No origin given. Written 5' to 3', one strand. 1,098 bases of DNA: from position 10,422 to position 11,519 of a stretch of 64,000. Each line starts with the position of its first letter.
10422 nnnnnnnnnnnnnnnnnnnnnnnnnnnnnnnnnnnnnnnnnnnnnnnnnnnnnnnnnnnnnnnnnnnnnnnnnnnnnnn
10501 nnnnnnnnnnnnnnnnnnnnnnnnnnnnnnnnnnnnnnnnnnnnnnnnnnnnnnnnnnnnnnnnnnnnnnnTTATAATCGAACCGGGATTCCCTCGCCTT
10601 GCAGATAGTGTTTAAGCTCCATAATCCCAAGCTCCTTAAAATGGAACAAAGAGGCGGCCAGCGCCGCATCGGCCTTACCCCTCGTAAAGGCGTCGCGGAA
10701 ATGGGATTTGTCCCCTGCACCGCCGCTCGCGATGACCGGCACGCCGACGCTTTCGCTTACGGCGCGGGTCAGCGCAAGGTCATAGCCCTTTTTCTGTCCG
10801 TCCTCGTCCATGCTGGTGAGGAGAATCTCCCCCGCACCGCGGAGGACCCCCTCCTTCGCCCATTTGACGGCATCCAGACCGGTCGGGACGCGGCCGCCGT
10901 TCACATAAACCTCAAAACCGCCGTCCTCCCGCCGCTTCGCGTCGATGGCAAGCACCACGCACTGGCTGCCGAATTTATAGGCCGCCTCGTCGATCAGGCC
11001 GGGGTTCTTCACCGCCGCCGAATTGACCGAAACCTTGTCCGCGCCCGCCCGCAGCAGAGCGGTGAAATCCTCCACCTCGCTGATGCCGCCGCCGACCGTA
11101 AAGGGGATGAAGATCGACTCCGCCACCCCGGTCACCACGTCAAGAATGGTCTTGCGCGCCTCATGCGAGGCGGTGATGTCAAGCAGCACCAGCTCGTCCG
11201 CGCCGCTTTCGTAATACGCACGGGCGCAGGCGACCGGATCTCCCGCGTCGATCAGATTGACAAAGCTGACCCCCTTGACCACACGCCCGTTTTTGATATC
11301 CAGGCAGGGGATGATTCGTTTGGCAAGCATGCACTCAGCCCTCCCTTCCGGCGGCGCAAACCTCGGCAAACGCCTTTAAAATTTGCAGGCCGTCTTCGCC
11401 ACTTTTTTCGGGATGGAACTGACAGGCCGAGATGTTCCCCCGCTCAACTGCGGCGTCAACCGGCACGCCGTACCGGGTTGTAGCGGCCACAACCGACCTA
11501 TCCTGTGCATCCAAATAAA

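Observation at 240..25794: Four giant secreted glycan-binding proteins end in the same ~125-aa C-terminal module, which matches no recognisable sorting signal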

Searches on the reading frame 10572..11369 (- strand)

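Call 19: search_protein_families(library=pfam, proteins=[window:10572-11369:-], max_evalue=0.001)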
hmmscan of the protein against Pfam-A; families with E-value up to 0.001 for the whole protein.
window:10572-11369:- (265 aa): 4 families
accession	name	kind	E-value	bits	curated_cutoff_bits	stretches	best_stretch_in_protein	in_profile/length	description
PF00977.27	His_biosynth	-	1.2e-82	277.2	23.6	1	18-247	1-227/228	Histidine biosynthesis protein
PF03060.21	NMO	-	7.4e-08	32.6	28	0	197-249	181-233/331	Nitronate monooxygenase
PF02581.23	TMP-TENI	-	0.00014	21.7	27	0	54-118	113-179/180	Thiamine monophosphate synthase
PF01207.24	Dus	-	0.00031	20.4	20.4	0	74-130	171-229/311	Dihydrouridine synthase (Dus)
